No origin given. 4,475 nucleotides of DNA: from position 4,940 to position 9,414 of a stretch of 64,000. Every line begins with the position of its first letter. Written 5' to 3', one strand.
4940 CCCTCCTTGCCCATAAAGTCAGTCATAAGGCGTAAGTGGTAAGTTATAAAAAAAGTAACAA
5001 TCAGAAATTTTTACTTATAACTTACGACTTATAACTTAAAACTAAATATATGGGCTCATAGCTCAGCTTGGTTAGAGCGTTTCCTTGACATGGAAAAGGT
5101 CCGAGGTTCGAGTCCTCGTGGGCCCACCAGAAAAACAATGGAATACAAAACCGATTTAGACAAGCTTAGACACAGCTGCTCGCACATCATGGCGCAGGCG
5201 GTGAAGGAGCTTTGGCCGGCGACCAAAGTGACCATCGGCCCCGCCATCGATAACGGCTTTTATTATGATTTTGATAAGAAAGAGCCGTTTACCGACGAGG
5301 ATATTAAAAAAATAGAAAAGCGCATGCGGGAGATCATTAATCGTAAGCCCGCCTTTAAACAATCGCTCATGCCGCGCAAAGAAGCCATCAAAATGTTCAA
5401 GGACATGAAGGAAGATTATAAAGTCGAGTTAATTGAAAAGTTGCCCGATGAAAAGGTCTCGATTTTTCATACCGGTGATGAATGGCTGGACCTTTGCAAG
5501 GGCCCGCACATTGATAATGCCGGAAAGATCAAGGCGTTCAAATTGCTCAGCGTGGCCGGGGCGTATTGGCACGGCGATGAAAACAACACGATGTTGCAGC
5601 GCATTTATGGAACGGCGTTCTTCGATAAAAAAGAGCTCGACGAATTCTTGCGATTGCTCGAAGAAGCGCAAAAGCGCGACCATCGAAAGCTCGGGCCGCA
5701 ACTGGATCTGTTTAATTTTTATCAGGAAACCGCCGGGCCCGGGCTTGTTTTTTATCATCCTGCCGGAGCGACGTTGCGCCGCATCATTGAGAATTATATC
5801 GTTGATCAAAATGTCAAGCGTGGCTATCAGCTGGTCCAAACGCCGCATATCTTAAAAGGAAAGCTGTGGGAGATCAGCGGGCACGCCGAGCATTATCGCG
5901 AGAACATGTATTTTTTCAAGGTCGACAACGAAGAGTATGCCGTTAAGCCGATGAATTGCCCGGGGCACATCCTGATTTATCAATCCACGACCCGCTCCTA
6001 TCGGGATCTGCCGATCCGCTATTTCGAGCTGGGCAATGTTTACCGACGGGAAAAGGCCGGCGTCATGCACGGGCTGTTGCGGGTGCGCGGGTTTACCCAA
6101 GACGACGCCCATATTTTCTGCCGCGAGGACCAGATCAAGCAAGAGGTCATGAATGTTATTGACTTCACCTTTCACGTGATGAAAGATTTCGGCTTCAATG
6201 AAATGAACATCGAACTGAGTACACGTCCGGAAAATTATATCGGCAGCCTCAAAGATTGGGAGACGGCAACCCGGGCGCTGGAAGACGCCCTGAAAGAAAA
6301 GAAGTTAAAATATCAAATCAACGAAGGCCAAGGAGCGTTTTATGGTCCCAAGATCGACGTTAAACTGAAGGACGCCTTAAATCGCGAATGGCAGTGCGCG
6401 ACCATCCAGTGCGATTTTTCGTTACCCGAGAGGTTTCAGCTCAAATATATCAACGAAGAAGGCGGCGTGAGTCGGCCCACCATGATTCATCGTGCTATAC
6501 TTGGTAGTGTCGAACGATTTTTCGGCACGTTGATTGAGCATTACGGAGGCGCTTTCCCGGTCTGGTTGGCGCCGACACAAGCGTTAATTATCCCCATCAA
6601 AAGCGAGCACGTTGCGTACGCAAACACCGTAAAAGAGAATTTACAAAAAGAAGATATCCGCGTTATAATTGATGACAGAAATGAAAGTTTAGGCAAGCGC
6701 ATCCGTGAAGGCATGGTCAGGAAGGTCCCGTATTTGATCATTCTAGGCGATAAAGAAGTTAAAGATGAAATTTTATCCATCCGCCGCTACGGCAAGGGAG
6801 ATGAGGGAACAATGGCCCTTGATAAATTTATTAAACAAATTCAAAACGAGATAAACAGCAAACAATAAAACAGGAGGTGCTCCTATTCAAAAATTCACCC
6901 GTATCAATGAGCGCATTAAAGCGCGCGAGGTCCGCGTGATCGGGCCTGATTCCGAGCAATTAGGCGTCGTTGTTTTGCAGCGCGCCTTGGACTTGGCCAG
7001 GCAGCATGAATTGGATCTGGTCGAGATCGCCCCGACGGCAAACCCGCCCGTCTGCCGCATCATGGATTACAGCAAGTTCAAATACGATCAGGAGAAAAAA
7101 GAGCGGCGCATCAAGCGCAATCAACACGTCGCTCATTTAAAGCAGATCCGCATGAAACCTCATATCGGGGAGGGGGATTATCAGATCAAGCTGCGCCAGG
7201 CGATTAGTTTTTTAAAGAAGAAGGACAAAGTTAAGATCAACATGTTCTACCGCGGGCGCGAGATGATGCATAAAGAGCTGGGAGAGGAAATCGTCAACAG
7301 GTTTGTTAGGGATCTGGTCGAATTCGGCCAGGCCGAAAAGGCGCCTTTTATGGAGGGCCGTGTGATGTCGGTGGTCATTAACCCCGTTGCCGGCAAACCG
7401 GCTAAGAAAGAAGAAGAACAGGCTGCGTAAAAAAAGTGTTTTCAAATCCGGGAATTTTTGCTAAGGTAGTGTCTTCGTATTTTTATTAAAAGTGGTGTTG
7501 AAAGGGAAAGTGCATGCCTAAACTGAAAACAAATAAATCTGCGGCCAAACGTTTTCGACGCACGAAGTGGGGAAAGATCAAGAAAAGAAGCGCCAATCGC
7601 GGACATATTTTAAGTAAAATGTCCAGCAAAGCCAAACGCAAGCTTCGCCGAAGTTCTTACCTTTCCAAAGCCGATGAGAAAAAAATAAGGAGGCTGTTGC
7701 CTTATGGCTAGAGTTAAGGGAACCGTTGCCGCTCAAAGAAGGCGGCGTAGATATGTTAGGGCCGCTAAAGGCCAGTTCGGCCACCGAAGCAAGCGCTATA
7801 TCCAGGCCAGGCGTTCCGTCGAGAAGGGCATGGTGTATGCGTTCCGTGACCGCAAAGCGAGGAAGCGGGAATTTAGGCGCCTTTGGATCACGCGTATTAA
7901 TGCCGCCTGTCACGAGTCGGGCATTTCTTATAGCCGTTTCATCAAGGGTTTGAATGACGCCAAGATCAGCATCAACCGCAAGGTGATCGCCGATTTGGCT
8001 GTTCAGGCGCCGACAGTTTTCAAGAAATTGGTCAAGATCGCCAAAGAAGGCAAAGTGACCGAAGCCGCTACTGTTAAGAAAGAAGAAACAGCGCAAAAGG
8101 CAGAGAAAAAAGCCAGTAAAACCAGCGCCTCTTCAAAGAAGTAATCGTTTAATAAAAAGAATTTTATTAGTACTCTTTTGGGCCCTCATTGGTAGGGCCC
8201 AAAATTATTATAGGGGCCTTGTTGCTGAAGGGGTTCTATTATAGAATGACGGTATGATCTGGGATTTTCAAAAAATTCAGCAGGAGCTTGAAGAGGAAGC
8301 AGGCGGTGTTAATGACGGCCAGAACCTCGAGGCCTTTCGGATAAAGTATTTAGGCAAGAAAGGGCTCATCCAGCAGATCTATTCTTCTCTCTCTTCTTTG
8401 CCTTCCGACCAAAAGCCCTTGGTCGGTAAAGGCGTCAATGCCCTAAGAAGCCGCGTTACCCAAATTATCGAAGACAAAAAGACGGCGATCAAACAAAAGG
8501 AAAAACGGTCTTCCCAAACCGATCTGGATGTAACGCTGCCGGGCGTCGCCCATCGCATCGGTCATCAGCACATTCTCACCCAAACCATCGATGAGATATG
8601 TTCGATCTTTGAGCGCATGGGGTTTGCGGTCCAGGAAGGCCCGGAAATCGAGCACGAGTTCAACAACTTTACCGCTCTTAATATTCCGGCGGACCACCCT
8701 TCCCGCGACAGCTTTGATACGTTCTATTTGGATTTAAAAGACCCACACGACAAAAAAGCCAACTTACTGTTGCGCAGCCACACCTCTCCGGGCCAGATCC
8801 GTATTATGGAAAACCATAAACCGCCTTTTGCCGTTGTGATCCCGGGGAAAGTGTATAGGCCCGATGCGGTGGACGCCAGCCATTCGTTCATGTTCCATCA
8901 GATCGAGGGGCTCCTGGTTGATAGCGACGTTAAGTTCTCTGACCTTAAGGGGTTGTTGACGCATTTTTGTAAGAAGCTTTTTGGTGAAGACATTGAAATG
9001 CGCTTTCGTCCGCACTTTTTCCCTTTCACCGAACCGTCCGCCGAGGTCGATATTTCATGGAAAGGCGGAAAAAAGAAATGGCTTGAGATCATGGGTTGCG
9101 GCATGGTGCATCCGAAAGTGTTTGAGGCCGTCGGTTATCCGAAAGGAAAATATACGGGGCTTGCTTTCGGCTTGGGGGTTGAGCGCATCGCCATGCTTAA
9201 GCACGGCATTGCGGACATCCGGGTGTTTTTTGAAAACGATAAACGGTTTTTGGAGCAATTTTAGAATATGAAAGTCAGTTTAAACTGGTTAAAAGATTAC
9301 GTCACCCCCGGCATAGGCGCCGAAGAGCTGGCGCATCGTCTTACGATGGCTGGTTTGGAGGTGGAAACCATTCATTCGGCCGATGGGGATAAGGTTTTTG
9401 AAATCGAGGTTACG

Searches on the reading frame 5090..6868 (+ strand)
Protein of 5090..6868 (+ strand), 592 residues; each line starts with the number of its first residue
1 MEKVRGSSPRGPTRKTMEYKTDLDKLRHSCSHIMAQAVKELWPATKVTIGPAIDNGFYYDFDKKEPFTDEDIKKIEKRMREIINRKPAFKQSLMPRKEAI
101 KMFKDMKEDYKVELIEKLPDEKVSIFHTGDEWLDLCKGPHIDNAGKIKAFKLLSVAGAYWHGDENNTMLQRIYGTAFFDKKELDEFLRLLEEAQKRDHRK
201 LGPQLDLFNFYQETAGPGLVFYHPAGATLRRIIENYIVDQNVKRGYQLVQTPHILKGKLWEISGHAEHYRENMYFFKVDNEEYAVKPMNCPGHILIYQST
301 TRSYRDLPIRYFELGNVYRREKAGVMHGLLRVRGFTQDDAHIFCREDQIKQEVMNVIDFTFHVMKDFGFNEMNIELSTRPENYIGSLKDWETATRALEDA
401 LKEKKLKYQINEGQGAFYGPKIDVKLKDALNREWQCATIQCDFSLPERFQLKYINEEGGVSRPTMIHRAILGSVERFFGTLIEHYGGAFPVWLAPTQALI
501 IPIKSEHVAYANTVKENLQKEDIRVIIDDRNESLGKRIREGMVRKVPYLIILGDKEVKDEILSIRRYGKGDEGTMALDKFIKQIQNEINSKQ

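Call 36: search_protein_families(library=pfam, proteins=[window:5090-6868:+], max_evalue=0.00001)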
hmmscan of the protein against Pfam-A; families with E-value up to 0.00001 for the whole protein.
window:5090-6868:+ (592 aa): 3 families
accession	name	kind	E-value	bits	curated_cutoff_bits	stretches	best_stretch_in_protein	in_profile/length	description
PF00587.30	tRNA-synt_2b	-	2e-48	165.3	29.3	1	274-485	1-179/179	tRNA synthetase class II core domain (G, H, P, S and T)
PF03129.25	HGTP_anticodon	-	1e-21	77.3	21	1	497-586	1-93/94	Anticodon binding domain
PF07973.19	tRNA_SAD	-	1.4e-14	54.2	24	1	123-173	1-44/44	Threonyl and Alanyl tRNA synthetase second additional domain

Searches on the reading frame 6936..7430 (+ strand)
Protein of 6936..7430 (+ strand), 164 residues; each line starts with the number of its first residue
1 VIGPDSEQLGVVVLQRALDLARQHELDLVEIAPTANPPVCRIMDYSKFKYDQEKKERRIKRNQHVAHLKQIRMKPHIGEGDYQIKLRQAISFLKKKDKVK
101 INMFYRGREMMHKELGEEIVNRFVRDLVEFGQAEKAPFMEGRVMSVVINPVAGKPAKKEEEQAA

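Call 36: search_protein_families(library=pfam, proteins=[window:6936-7430:+], max_evalue=0.00001)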
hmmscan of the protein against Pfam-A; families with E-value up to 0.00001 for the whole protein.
window:6936-7430:+ (164 aa): 2 families
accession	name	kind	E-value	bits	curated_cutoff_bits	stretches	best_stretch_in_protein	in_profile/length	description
PF00707.27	IF3_C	-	5.9e-30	103.5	34.8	1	67-150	2-85/86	Translation initiation factor IF-3, C-terminal domain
PF05198.21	IF3_N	-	8.8e-25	87.1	26.9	1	2-57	13-68/70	Translation initiation factor IF-3, N-terminal domain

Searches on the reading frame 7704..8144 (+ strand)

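Call 36: search_protein_families(library=pfam, proteins=[window:7704-8144:+], max_evalue=0.00001)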
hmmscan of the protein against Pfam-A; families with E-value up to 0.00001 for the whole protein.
window:7704-8144:+ (146 aa): 1 family
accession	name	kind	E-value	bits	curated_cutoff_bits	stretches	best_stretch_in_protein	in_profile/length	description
PF00453.23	Ribosomal_L20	-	6.3e-39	132.8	30.8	1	3-109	1-107/107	Ribosomal protein L20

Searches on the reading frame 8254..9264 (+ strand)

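Call 36: search_protein_families(library=pfam, proteins=[window:8254-9264:+], max_evalue=0.00001)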
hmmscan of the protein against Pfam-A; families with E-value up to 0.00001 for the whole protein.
window:8254-9264:+ (336 aa): 2 families
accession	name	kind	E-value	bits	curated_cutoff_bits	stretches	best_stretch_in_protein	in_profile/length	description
PF01409.25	tRNA-synt_2d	-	3.7e-99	331.6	19.8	1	91-336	2-246/246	tRNA synthetases class II core domain (F)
PF02912.23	Phe_tRNA-synt_N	-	7.8e-19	67.9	22.3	1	21-84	2-65/69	Aminoacyl tRNA synthetase class II, N-terminal domain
